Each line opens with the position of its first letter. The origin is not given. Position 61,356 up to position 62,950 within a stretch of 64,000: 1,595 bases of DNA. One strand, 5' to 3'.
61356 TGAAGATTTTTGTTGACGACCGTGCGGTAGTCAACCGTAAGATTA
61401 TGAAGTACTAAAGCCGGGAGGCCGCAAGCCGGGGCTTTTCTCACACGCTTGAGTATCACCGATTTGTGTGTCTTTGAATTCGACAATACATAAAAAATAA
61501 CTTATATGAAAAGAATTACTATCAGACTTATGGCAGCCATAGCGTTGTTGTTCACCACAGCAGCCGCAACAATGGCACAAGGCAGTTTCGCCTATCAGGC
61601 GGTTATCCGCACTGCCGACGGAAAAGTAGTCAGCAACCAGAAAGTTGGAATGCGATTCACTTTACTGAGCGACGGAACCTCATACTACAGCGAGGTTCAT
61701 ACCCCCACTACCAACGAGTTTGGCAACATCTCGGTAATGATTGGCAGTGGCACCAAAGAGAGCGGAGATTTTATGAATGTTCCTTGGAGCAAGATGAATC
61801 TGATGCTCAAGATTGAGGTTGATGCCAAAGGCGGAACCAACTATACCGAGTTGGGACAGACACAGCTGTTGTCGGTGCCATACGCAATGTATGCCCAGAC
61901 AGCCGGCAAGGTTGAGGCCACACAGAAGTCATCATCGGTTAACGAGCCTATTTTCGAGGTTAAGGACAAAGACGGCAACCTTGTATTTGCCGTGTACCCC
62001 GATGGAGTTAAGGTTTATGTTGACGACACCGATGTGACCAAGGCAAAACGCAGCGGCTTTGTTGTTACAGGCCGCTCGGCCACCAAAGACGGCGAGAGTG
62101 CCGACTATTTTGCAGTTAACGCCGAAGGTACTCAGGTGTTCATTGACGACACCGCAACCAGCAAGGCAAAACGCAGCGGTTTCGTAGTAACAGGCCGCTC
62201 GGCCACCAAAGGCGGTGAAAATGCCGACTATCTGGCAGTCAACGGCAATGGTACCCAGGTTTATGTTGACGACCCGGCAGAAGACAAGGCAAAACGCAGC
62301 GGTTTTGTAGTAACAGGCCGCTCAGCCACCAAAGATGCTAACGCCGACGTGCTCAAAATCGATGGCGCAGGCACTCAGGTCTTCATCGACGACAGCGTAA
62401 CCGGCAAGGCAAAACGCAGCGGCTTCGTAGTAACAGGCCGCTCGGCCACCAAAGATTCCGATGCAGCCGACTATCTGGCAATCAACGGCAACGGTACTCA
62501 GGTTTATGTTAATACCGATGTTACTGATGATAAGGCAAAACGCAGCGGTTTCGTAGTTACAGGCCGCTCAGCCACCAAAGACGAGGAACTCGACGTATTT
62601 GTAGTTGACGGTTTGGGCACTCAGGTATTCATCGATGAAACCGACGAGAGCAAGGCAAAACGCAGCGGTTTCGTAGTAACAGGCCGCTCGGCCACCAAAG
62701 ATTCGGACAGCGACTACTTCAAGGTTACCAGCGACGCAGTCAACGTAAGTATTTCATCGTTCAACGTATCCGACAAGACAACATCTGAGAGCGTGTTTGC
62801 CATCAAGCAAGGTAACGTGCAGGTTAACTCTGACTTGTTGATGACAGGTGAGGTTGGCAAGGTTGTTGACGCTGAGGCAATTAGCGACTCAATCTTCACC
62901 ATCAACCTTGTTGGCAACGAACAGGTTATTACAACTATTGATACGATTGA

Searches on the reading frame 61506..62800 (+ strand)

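Call 9: search_solved_structures(query=window:61506-62800:+, max_evalue=10, show_alignments=3)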
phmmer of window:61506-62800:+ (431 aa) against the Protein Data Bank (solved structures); distinct sequences matched with E-value up to 10: 3.
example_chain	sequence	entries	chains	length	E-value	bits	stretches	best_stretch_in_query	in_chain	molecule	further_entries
3ow2_K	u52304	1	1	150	0.058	15.4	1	226-353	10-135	50S ribosomal protein L15P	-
1s72_L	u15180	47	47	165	0.082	14.9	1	225-353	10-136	50S ribosomal protein L15P | 50S ribosomal protein L15 | RPL15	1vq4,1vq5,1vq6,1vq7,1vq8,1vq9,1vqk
1ffk_J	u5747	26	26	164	0.1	14.6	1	227-353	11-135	RIBOSOMAL PROTEIN L15 | 50S RIBOSOMAL PROTEIN L15 | 50S ribosomal protein L15P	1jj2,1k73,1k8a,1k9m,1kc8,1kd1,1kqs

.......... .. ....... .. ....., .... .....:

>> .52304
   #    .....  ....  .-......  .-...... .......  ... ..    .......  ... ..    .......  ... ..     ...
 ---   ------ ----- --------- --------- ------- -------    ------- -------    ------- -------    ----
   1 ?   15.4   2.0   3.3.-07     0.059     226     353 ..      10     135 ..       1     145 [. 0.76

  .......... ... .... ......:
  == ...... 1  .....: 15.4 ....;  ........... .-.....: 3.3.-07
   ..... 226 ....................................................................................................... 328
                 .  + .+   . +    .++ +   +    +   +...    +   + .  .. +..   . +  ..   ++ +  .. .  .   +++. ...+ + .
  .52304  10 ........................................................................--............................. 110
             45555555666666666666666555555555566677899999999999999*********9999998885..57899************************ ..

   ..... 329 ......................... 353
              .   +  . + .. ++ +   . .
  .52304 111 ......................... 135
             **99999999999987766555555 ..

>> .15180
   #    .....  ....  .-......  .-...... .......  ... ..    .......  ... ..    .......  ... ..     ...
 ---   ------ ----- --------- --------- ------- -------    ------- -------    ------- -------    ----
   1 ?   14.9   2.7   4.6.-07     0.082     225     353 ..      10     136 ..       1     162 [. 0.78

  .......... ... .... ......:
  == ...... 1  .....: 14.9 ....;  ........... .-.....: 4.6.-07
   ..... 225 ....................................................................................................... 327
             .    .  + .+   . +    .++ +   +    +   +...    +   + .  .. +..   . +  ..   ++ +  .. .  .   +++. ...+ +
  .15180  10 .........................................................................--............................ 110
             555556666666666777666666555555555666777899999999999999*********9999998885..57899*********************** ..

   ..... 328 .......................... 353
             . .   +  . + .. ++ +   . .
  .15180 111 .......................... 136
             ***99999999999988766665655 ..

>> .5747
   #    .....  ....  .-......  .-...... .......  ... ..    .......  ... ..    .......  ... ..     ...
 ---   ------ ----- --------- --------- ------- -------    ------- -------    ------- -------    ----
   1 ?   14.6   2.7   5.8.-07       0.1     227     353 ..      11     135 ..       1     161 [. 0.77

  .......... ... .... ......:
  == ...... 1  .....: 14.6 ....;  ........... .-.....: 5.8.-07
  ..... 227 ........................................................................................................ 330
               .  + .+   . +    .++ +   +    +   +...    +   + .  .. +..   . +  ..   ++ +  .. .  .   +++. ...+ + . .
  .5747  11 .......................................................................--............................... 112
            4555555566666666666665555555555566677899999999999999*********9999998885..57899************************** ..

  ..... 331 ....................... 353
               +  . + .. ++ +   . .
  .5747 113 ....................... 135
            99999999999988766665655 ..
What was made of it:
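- Tried and rejected: It returned only spurious ribosomal L15 matches, with E of 0.06 or higher (call 9).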

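Call 10: find_homologous_proteins(query=window:61506-62800:+, max_evalue=0.001)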
Query window:61506-62800:+ (431 aa): 538 proteins with E <= 0.001 among 8000 candidates; the best 120 are listed.
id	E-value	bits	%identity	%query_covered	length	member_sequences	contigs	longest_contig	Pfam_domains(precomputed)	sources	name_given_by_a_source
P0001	3.3e-262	887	100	98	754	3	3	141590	-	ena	-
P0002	3.8e-223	758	95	87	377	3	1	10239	-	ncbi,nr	ncbi:MAG: hypothetical protein J6U04_03140, partial [Salinivirgaceae bacterium]|nr:hypothetical prot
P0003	7.6e-214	728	92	81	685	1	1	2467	-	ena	-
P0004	1.5e-193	661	74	100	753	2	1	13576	-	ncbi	-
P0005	5.1e-191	653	73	100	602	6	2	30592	-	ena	-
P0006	6.5e-156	537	64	98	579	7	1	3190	-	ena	-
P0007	1.2e-155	536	62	100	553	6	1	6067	-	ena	-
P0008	3.5e-155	535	94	57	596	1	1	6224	-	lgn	-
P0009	5.4e-153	527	62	100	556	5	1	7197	-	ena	-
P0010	1.8e-149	516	61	100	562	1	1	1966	-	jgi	jgi:hypothetical protein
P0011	4.3e-149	515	51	95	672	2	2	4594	PF03714.21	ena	-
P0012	1.6e-148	513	61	100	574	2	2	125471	-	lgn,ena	-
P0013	6.6e-146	504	61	100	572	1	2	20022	PF23794.2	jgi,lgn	jgi:hypothetical protein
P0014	9.3e-145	500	61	100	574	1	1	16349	PF23794.2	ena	-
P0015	2.5e-144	499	60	100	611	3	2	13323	PF23794.2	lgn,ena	-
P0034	6.0e-100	353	56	54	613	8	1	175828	PF01391.24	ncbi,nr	ncbi:MAG: collagen-like protein, partial [Salinivirgaceae bacterium]|nr:collagen-like protein [Salin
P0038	6.0e-95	336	53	75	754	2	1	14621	PF20773.6,PF13884.12,PF05658.20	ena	-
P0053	2.0e-71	259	45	77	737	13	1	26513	PF13884.12,PF05658.20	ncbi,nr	ncbi:MAG: tail fiber domain-containing protein [Salinivirgaceae bacterium]|nr:tail fiber domain-cont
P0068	1.7e-56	210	39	71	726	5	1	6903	PF13884.12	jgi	jgi:hypothetical protein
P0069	1.8e-56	210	37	87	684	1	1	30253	-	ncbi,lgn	ncbi:MAG: hypothetical protein ACLFVR_10040 [Thiohalospira sp.]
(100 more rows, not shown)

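Call 24: predict_structure(alignment_id=A1)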
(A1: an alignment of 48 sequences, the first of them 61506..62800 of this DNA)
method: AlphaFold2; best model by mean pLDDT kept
length: 431 residues; sequences in the alignment: 48
mean_pLDDT: 55.5   pTM: 0.31
mean pLDDT of the five models: 55.5, 54.7, 53.1, 50.2, 50.2
residues with pLDDT >= 90: 69; 70-90: 33; 50-70: 83; < 50: 246
segments of 3 or more residues with pLDDT < 50: 7-9, 11-24, 125-143, 178-200, 206-210, 212-241, 247-251, 254-281, 294-322, 328-332, 334-363, 369-373, 382-416
pLDDT, mean of each block of 10 residues (from residue 1): 49 41 63 90 95 93 96 92 92 82 93 92 54 39 55 68 63 53 38 39 47 45 39 38 49 43 41 38 52 45 38 37 48 44 38 38 49 49 43 33 38 46 57 44
secondary structure, 60 per line:
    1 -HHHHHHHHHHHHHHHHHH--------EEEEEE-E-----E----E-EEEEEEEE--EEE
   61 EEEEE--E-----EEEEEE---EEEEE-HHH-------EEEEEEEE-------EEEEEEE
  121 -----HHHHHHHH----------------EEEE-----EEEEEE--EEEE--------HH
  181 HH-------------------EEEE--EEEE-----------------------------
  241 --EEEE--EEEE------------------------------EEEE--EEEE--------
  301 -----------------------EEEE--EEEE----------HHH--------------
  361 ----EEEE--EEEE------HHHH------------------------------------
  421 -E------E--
elements in order: H2-19 E28-33 E48-55 E58-65 E74-79 E83-87 E99-106 E114-120 H126-133 E150-153 E159-164 E167-170 H179-182 E202-205 E208-211 E243-246 E249-252 E283-286 E289-292 E324-327 E330-333 E365-368 E371-374 H381-384
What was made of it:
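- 61584..61880 (+): N-terminal beta-sandwich domain of the paralogue (aa 27-125). AF2 pLDDT of 90-96 over residues 30-120 (call 24).
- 61944..62039 (+): Starter unit of the paralogue (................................). AF2 predicts strands at 150-153, 159-164 and 167-170 (call 24).
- On YVTN beta-propeller repeat (TIGR02276 / PDB 1l0q type): AF2 does not close a propeller (call 24).
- AF2, which normally models propellers and solenoids confidently, did not assemble one from an MSA that gave pLDDT above 90 for the neighbouring domain (call 24).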

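Call 29: find_encoding_contigs(protein=P0004, flank=10000, max_places=3)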
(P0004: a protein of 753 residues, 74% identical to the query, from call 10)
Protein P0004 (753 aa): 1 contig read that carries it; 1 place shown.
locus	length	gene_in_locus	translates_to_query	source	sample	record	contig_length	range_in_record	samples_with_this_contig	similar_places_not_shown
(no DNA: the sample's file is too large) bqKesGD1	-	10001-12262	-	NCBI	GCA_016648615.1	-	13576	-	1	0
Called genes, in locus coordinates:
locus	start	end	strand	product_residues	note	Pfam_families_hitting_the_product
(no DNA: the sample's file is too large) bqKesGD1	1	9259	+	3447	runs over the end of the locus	?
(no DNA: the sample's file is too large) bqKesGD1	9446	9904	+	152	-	PF18962:Por_Secre_tail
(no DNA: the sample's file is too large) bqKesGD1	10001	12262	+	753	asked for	-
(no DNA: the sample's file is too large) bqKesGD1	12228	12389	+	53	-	-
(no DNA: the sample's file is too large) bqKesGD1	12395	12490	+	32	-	?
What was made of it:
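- Tried and rejected: It could not be fetched because the file is too large (call 29).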

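Call 30: fold_search(model_id=the predicted structure, library=pdb)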
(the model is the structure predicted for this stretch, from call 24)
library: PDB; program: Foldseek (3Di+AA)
matches with E <= 10: 1244; with E <= 0.001: 0
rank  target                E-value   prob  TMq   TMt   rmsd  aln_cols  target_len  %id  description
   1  7kjk_A3               9.2e-03  1.00  0.14  0.40   5.2        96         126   17  The Neck region of Phage XM1 (6-fold symmetry) (released 2021-11-03)
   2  3k2i_A                1.1e-02  1.00  0.16  0.17   4.7       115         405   12  Human Acyl-coenzyme A thioesterase 4 (released 2009-10-20)
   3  4v29_A                1.4e-02  0.51  0.13  0.24  10.7       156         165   11  The crystal structure of Arabidopsis thaliana CAR4 in complex with two calcium ions (released 2014-12-17)
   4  5a50_A                1.7e-02  0.51  0.14  0.26  13.1       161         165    9  The crystal structure of Arabidopsis thaliana CAR4 in complex with two calcium ions, Zn and Phopho Choline (released 2016-03-02)
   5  5a4x_B                1.9e-02  0.51  0.13  0.26  11.2       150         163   11  The crystal structure of Arabidopsis thaliana CAR4 in complex with two calcium ions and Zn (released 2016-03-02)
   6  6vsv                  2.0e-02  0.96  0.14  0.40   6.0       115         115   10  Crystal structure of a disease mutant of the Voltage-gated Sodium Channel Beta 4 subunit extracellular domain (released 2020-08-26)
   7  5a4x_A                2.2e-02  0.51  0.13  0.26  11.3       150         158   11  The crystal structure of Arabidopsis thaliana CAR4 in complex with two calcium ions and Zn (released 2016-03-02)
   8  7bi4                  2.4e-02  0.97  0.16  0.09   5.2       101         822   15  PI3KC2a core apo (released 2022-03-09)
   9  4mz2                  2.4e-02  0.90  0.13  0.38   7.7       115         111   10  Crystal structure of the voltage-gated sodium channel beta 4 subunit extracellular domain (released 2013-12-04)
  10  7dtd_B                2.9e-02  0.89  0.13  0.38   7.7       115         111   10  Voltage-gated sodium channel Nav1.1 and beta4 (released 2021-04-07)
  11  3hlk_A                3.0e-02  0.94  0.14  0.15  11.9       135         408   12  Crystal structure of human mitochondrial acyl-CoA thioesterase (ACOT2) (released 2009-06-23)
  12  4rj9                  3.2e-02  0.66  0.16  0.32  12.8       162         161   11  Structure of a plant specific C2 domain protein, OsGAP1 from rice (released 2015-08-26)
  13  6cxw                  3.8e-02  0.95  0.14  0.39   4.9        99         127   14  Synaptotagmin 1 C2A beta4 chimera with enhanced PIP2 binding function (released 2019-04-17)
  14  3t6q_C                4.0e-02  0.80  0.13  0.29   6.1       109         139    9  Crystal structure of mouse RP105/MD-1 complex (released 2011-11-09)
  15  6byi_A                4.0e-02  0.72  0.14  0.08  14.8       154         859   12  Crystal structure of the acid-base mutant (E477A) of the GH2 exo-beta-mannanase from Xanthomonas axonopodis pv. citri (released 2018-07-18)
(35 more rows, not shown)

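Call 31: find_related_loci(query=A1, collection=genome_contigs, flank=6000)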
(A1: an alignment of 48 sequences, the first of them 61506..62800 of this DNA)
Query A1 (431 aa) in genome_contigs; peptide patterns used: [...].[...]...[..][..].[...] (x = any residue, [..] = any of these).
595 stretches matched a pattern (row limit reached: there are more); 575 encode a relative of the query (tblastn E <= 1e-3); the best 80 are kept; 79 distinct loci.
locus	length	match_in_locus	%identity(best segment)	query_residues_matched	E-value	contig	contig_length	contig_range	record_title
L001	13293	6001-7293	100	1-431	0e+0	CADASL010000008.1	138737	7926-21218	MAG: uncultured Bacteroidales bacterium isolate RUG13583 genome assembly, contig: RUG13583_asm_8, whole genome shotgun s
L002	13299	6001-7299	53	1-431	3e-131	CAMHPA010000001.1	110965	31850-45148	MAG: uncultured Bacteroidetes bacterium isolate SRR11784284_bin.21_metaWRAP_v1.3_MAG genome assembly, contig: ERZ1220320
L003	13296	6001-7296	51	1-429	8e-129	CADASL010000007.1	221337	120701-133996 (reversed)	MAG: uncultured Bacteroidales bacterium isolate RUG13583 genome assembly, contig: RUG13583_asm_7, whole genome shotgun s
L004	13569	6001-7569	52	1-407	5e-126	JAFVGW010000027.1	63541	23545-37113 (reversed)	MAG: Salinivirgaceae bacterium isolate RGIG5159 Sheep_Abomasum-5__c227414, whole genome shotgun sequence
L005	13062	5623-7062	51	1-416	8e-123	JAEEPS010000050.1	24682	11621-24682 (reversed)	MAG: Salinivirgaceae bacterium isolate Tb.RUG.317 NODE_7475_length_24682_cov_1.614783, whole genome shotgun sequence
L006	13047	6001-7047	58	1-431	3e-121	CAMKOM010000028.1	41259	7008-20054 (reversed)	MAG: uncultured Bacteroidetes bacterium isolate SRR12081297_bin.87_metaWRAP_v1.3_MAG genome assembly, contig: ERZ1228977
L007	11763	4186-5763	51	1-424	3e-118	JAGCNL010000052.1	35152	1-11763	MAG: Salinivirgaceae bacterium isolate RGIG9951 Yak_Reticulum-1__c791316, whole genome shotgun sequence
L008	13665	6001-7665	50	1-407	9e-118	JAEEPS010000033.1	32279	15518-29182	MAG: Salinivirgaceae bacterium isolate Tb.RUG.317 NODE_4657_length_32279_cov_1.529951, whole genome shotgun sequence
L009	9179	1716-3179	49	1-407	4e-117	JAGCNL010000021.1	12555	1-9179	MAG: Salinivirgaceae bacterium isolate RGIG9951 Yak_Reticulum-1__c256397, whole genome shotgun sequence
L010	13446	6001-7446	49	1-416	7e-117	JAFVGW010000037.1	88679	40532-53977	MAG: Salinivirgaceae bacterium isolate RGIG5159 Sheep_Abomasum-5__c358451, whole genome shotgun sequence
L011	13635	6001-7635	53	1-416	2e-116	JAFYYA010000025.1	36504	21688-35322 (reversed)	MAG: Salinivirgaceae bacterium isolate RGIG7525 Water_buffalos_Omasum-1__c90820, whole genome shotgun sequence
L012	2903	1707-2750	58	1-431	3e-120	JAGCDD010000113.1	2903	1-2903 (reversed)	MAG: Bacteroidales bacterium isolate RGIG9683 Yak_Omasum-2__c244615, whole genome shotgun sequence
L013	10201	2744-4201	51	1-407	3e-114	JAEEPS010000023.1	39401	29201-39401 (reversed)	MAG: Salinivirgaceae bacterium isolate Tb.RUG.317 NODE_3208_length_39401_cov_1.406503, whole genome shotgun sequence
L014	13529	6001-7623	49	1-407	3e-114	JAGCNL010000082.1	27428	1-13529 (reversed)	MAG: Salinivirgaceae bacterium isolate RGIG9951 Yak_Reticulum-1__c1348223, whole genome shotgun sequence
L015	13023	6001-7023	58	4-431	2e-112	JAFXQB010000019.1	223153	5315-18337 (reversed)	MAG: Salinivirgaceae bacterium isolate RGIG6642 Sheep_Rumen-1__c1160884, whole genome shotgun sequence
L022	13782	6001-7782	59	144-420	3e-95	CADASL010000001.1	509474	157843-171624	MAG: uncultured Bacteroidales bacterium isolate RUG13583 genome assembly, contig: RUG13583_asm_1, whole genome shotgun s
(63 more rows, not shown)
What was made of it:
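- Tried and rejected: I replaced it with GTDB loci (call 31).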

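Call 37: search_protein_families(library=pfam, proteins=[L022:2215-11658:+, P0038, P0053, P0068, P0034, P0069], max_evalue=0.001)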
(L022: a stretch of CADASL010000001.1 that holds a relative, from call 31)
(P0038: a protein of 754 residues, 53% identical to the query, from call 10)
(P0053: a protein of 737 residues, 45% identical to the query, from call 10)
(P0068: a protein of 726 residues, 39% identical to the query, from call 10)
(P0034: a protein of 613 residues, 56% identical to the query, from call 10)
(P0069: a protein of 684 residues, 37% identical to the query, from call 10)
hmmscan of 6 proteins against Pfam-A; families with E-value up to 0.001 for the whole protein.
L022:2215-11658:+ (3148 aa): 3 families
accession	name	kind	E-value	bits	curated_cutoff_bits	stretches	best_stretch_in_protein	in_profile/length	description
PF01391.23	Collagen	-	1.4e-97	319.9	27.2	14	497-555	1-59/60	Collagen triple helix repeat (20 copies)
PF05658.19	YadA_head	-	3.8e-66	218.7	25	8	2002-2028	1-27/27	YadA head domain repeat (2 copies)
PF13884.11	Peptidase_S74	-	5e-16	59.2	22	1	3024-3096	1-57/58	Chaperone of endosialidase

P0038 (754 aa): 3 families
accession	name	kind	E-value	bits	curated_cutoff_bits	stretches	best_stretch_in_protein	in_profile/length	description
PF05658.19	YadA_head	-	7.7e-25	87.1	25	3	348-374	1-27/27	YadA head domain repeat (2 copies)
PF13884.11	Peptidase_S74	-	4.9e-08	33.6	22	1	625-701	2-57/58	Chaperone of endosialidase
PF20773.4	InhA-like_MAM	-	1.4e-06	28.4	26.9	0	201-231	158-189/191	Immune inhibitor A-like, MAM domain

P0053 (737 aa): 2 families
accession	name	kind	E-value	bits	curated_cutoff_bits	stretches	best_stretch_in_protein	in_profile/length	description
PF05658.19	YadA_head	-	1.6e-15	57.4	25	1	356-380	1-25/27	YadA head domain repeat (2 copies)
PF13884.11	Peptidase_S74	-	2.3e-15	57.1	22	1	618-685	1-57/58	Chaperone of endosialidase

P0068 (726 aa): 1 family
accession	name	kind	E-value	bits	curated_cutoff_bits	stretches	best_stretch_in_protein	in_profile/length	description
PF13884.11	Peptidase_S74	-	9.1e-18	64.8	22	1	614-674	1-58/58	Chaperone of endosialidase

P0034 (613 aa): 1 family
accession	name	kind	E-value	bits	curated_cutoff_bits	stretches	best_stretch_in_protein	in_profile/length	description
PF01391.23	Collagen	-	9.7e-07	28.9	27.2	1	213-244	18-49/60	Collagen triple helix repeat (20 copies)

P0069 (684 aa): 0 families
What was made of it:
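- On MAT (mosaic adhesive trimer) superfamily: Trimerisation is inferred from flanking collagen, YadA-head and S74 modules in relatives (call 37).
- The arrays are spliced directly between collagen and YadA-head trimer modules (call 37).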

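Call 39: search_protein_families(library=phrogs, proteins=[window:61506-62800:+], max_evalue=0.01)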
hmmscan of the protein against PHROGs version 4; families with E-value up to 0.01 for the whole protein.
window:61506-62800:+ (431 aa): 3 families
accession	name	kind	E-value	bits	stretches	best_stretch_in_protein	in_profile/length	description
phrog_16684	-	unknown function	2.2e-06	28.6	0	223-241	29-47/78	-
phrog_3188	-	other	0.0016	19.2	0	250-286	8-44/96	co-chaperonin GroES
phrog_32807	-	unknown function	0.008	17.3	0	383-409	65-91/97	-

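Call 67: find_related_loci(query=A1, collection=viral_contigs, flank=5000)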
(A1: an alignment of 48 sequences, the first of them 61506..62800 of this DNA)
Query A1 (431 aa) in viral_contigs; peptide patterns used: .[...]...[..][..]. (x = any residue, [..] = any of these).
16 stretches matched a pattern; 1 encode a relative of the query (tblastn E <= 1e-3); 1 distinct loci.
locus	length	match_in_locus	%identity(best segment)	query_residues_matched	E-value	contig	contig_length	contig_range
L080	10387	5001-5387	40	7-134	9e-24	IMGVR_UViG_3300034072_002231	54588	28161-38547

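Call 74: search_protein_families(library=ncbifam, alignment_id=A1, max_evalue=0.001)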
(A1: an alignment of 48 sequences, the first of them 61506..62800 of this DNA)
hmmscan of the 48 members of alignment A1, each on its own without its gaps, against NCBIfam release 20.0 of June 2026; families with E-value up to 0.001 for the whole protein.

A. member 1, window:61506-62800:+ (431 aa): 1 family
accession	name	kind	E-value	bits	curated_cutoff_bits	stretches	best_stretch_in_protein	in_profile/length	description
NF053851.1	Bdello_MAT_N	subfamily_domain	1.3e-12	47.9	60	1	13-114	3-106/162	mosaic adhesive trimer family chimeric fiber protein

B. families by the number of members that match (of 48 scanned): 13 families
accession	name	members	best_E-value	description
NF053851.1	Bdello_MAT_N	45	7.4e-13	mosaic adhesive trimer family chimeric fiber protein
NF033478.1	YadA_autotrans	11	3e-14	trimeric autotransporter adhesin YadA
NF033481.2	auto_Ata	10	3.8e-16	trimeric autotransporter adhesin Ata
NF033477.2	EmaA_autotrans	10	1.7e-15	collagen-binding adhesin autotransporter EmaA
NF040983.1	BimA_second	10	3.6e-11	trimeric autotransporter actin-nucleating factor BimA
NF040984.1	BimA_first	10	2.4e-09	trimeric autotransporter actin-nucleating factor BimA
NF002823.0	PRK02991.1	5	2.4e-09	D-serine ammonia-lyase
NF008326.0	PRK11114.1-5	3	0.00023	cellulose biosynthesis cyclic di-GMP-binding regulatory protein BcsB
TIGR02035.1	D_Ser_am_lyase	2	0.00024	D-serine ammonia-lyase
NF001273.0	PRK00230.1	1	6.7e-05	orotidine-5'-phosphate decarboxylase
NF008956.1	PRK12299.1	1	0.00058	GTPase ObgE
TIGR04412.1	T2SS_GspM_XcpZ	1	0.00059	type II secretion system protein GspM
NF001530.0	PRK00364.1-6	1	0.00066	co-chaperone GroES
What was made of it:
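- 61584..61880 (+): Bdello_MAT_N E 1.3e-12, 47.9 bits (call 74).
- Closest known: Mosaic adhesive trimer. Same: The N-terminal domain is homologous: 45 of 48 members match, with a best E of 7.4e-13 (call 74).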
